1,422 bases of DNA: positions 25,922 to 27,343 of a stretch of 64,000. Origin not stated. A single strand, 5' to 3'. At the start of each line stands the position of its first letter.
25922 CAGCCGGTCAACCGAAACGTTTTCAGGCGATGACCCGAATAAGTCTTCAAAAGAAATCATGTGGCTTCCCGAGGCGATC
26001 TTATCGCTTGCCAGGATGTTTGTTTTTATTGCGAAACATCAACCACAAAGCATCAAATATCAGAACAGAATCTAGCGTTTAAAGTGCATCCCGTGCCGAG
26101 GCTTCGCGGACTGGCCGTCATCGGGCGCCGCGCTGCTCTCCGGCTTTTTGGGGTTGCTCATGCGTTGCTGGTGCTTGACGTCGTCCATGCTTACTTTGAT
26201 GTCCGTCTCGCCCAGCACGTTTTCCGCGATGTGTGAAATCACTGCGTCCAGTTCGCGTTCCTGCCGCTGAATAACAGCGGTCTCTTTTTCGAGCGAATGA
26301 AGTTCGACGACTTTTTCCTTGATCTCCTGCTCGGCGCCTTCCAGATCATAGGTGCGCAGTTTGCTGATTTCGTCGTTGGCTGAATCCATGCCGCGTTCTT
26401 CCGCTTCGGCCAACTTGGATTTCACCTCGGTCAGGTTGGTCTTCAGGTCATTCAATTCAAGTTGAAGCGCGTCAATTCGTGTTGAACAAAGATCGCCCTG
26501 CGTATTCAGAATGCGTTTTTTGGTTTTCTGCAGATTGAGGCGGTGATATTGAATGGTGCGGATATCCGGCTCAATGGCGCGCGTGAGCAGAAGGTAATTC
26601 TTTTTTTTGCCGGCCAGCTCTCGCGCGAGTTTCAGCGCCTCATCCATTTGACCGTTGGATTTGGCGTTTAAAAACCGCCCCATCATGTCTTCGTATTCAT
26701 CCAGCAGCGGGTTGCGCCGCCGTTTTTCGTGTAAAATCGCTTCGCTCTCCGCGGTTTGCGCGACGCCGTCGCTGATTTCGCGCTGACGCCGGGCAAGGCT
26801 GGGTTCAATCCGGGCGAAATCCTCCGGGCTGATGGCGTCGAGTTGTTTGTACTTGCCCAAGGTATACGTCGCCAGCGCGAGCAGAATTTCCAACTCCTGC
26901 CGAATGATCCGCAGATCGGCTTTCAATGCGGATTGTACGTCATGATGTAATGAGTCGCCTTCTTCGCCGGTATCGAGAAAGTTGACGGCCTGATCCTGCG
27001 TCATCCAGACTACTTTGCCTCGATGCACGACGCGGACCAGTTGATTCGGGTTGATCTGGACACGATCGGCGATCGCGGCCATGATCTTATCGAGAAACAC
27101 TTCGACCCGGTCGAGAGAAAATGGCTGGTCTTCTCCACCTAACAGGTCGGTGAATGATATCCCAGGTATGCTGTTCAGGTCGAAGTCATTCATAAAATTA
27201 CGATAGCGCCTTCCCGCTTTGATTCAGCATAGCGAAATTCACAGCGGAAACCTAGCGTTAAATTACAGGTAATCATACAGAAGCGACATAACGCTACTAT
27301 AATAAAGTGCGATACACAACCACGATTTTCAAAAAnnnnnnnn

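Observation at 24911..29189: Tandem paralogous coiled-coil proteins beside an orphan ABC ATPase and the fliW-csrA pair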

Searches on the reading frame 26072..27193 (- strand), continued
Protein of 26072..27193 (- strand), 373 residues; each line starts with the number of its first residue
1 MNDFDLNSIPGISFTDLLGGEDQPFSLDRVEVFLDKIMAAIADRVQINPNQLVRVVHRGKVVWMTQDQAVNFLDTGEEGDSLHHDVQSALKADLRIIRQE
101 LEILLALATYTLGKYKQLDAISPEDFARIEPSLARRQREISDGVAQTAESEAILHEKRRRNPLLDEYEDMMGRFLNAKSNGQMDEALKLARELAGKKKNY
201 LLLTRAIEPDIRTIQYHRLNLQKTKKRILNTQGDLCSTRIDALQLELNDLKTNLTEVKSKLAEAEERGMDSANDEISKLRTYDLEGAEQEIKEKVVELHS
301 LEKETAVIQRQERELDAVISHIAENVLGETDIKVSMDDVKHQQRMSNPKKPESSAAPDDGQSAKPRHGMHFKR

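Call 61: find_encoding_contigs(protein=P0132, flank=8000, max_places=2)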
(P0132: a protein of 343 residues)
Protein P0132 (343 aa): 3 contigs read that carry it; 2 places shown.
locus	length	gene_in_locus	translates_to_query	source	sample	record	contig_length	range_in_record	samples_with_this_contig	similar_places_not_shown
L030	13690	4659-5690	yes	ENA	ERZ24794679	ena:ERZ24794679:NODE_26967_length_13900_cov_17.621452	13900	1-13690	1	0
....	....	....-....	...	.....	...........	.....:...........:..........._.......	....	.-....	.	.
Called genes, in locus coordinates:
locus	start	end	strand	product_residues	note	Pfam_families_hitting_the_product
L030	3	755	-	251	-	?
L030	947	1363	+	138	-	PF13650:Asp_protease_2, PF13975:gag-asp_proteas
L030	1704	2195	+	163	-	PF03781:FGE-sulfatase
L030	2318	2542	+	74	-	-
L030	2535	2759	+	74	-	PF07927:HicA_toxin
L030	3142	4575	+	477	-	-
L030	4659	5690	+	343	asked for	-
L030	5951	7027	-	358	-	PF02894:GFO_IDH_MocA_C, PF22725:GFO_IDH_MocA_C3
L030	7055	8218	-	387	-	PF01408:GFO_IDH_MocA, PF22725:GFO_IDH_MocA_C3, PF02894:GFO_IDH_MocA_C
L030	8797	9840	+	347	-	PF01208:URO-D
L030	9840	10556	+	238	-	PF07876:Dabb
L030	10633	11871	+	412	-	PF01408:GFO_IDH_MocA, PF02894:GFO_IDH_MocA_C, PF22725:GFO_IDH_MocA_C3 (weak)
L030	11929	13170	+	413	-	PF14100:DUF6807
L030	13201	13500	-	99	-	PF13560:HTH_31 (weak)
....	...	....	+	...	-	-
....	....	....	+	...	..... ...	-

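Call 67: search_protein_families(library=pfam, proteins=[L012:3584-4378:-, L012:4941-5900:+, L012:7618-9711:+, L012:1708-2568:-, L020:1778-3322:+, L020:3319-4176:-, L021:196-825:-, L021:2551-5085:-, L021:5482-6312:-, L021:6661-7755:+], max_evalue=0.001)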
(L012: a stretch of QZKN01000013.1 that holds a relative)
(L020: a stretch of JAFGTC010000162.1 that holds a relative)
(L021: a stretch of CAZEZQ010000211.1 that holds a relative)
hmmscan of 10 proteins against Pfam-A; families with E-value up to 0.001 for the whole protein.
L012:3584-4378:- (264 aa): 2 families
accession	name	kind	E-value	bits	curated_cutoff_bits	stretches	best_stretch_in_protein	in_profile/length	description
PF00455.28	DeoRC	-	1.1e-44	152.6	31.8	1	77-235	3-159/160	DeoR C terminal sensor domain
PF08220.18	HTH_DeoR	-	7.7e-16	58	21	1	6-59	1-54/57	DeoR-like helix-turn-helix domain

L012:4941-5900:+ (319 aa): 0 families

L012:7618-9711:+ (697 aa): 7 families
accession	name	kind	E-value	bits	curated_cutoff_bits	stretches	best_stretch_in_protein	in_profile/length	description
PF00009.33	GTP_EFTU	-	1.7e-66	223.9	26.5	1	8-280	1-188/188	Elongation factor Tu GTP binding domain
PF03764.24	EFG_IV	-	1.7e-46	157.4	24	1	475-593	1-120/121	Elongation factor G, domain IV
PF00679.30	EFG_C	-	3.4e-29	101.2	27.9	1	597-681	2-87/89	Elongation factor G C-terminus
PF14492.12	EFG_III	-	5.8e-27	94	27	1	400-473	1-74/75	Elongation Factor G, domain III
PF03144.31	GTP_EFTU_D2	-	2.1e-16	60.6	30.3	1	320-387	1-73/73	Elongation factor Tu domain 2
PF22042.2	EF-G_D2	-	5.5e-14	52.5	27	1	306-388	2-83/84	Elongation factor G domain 2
PF16658.11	RF3_C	-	1e-06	29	40.1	1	408-486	14-92/132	Class II release factor RF3, C-terminal domain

L012:1708-2568:- (286 aa): 2 families
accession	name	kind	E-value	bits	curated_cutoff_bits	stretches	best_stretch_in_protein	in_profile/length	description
PF00702.32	Hydrolase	-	4.9e-09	37.3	26.4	1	31-227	1-182/191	haloacid dehalogenase-like hydrolase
PF13419.12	HAD_2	-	2.2e-05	25.1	23.8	1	34-230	1-166/178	Haloacid dehalogenase-like hydrolase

L020:1778-3322:+ (514 aa): 1 family
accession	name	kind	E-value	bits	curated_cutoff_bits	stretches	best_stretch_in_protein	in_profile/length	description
PF12576.13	DUF3754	-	9e-07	29.4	27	1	282-345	26-91/137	Protein of unknown function (DUF3754)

L020:3319-4176:- (285 aa): 2 families
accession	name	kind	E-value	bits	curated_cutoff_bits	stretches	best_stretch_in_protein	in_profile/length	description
PF13646.12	HEAT_2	-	3e-11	43.9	27.7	1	145-228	2-83/88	HEAT repeats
PF02985.28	HEAT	-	0.00051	20.5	23.5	0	69-92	4-27/31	HEAT repeat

L021:196-825:- (209 aa): 1 family
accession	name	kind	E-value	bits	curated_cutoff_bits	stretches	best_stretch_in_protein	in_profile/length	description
PF07963.17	N_methyl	-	2.8e-08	33.4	21.2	1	6-31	2-27/27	Prokaryotic N-terminal methylation motif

L021:2551-5085:- (844 aa): 2 families
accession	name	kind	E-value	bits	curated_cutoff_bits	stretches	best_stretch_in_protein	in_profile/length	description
PF05359.17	DUF748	-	2.3e-24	86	50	1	5-480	11-433/1037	Domain of Unknown Function (DUF748)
PF05170.20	AsmA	-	4.4e-17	62.6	29.8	2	10-237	6-214/607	AsmA family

L021:5482-6312:- (276 aa): 1 family
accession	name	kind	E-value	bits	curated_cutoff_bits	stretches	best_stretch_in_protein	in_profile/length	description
PF01435.24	Peptidase_M48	-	2.9e-34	119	20.3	1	81-263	7-184/186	Peptidase family M48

L021:6661-7755:+ (364 aa): 3 families
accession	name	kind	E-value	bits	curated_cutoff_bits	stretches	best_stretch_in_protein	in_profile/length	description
PF02463.25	SMC_N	-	1.9e-17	63.9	40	1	3-359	2-217/220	RecF/RecN/SMC N terminal domain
PF13175.12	AAA_15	-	1.4e-10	41.8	32.1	1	1-100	1-92/374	AAA ATPase domain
PF13476.12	AAA_23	-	1.9e-08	35.6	27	1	6-69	2-64/201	AAA domain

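Call 70: search_protein_families(library=padloc, proteins=[window:26072-27193:-], max_evalue=0.01)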
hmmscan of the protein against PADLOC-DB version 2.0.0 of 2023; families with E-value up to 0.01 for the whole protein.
window:26072-27193:- (373 aa): 2 families
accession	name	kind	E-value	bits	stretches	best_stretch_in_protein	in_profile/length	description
PDLC03865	LmuB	-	0.00027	17.3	1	148-323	320-501/1007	-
PDLC02753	PbeC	-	0.005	13.2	1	234-324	385-471/648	PbeC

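Call 71: search_protein_families(library=phrogs, proteins=[window:26072-27193:-], max_evalue=0.01)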
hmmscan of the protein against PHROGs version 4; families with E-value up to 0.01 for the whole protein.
window:26072-27193:- (373 aa): 0 families

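Call 89: search_solved_structures(query=A1, max_evalue=10)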
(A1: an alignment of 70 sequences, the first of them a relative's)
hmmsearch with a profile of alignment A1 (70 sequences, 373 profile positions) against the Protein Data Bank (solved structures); distinct sequences matched with E-value up to 10: 11.
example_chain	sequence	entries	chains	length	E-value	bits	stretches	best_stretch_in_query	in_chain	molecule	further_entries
6zfe_A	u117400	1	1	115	0.08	15.1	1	263-345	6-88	Protein S100-A9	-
5nen_A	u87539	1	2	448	0.1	14.8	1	227-341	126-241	Lipase C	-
6zdy_A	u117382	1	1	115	0.12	14.5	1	263-341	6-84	Protein S100-A9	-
9oaa_B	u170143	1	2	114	0.23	13.6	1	295-339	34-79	Protein S100-A9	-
4ggf_C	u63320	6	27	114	0.25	13.5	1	298-339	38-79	Protein S100-A9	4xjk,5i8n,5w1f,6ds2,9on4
1xk4_C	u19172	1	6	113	0.27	13.4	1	298-339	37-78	Calgranulin B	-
8sjc_C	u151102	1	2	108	0.27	13.3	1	299-339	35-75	Protein S100-A9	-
7quv_B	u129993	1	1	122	0.28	13.3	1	298-338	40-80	Protein S100-A9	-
1irj_A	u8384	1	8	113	0.29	13.3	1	299-339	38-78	Migration Inhibitory Factor-Related Protein 14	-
1l8d_A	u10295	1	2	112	1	11.5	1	223-310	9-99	DNA double-strand break repair rad50 ATPase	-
9rgx_A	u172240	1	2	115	2.2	10.4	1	250-315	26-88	sc-apCC3-ACW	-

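Call 90: search_protein_families(library=ncbifam, proteins=[P0126, P0115], max_evalue=0.001)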
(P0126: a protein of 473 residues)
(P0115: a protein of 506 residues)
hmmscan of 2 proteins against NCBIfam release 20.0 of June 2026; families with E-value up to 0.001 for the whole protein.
P0126 (473 aa): 1 family
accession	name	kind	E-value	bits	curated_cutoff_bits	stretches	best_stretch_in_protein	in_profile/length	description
TIGR02168.1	SMC_prok_B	equivalog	0.00053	17.8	567.35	1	350-450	847-947/1181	chromosome segregation protein SMC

P0115 (506 aa): 2 families
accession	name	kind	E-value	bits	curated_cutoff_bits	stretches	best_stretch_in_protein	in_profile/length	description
TIGR00377.1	ant_ant_sig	superfamily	0.00026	20.8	53.45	1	15-94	2-82/108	anti-sigma factor antagonist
NF008084.0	PRK10819.1-5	equivalog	0.00091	19.2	315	0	126-200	41-116/249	TonB system transport protein TonB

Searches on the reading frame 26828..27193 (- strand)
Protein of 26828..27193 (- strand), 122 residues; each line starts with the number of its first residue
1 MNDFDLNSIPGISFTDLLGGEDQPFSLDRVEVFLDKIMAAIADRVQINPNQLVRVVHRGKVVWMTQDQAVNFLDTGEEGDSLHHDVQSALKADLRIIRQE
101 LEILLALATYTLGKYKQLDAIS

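Call 83: predict_structure(alignment_id=A6)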
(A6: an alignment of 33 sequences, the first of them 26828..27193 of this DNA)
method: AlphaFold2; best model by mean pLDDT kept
length: 122 residues; sequences in the alignment: 33
mean_pLDDT: 78.2   pTM: 0.53
mean pLDDT of the five models: 78.2, 76.2, 72.8, 72.4, 65.1
residues with pLDDT >= 90: 12; 70-90: 82; 50-70: 25; < 50: 3
segments of 3 or more residues with pLDDT < 50: 1-3
pLDDT, mean of each block of 10 residues (from residue 1): 54 63 68 81 87 83 87 79 84 75 88 91 76
secondary structure, 60 per line:
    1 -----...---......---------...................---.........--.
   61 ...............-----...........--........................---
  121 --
elements in order: H14-17 H27-45 E52-57 E60-65 H66-75 H81-91 H94-117
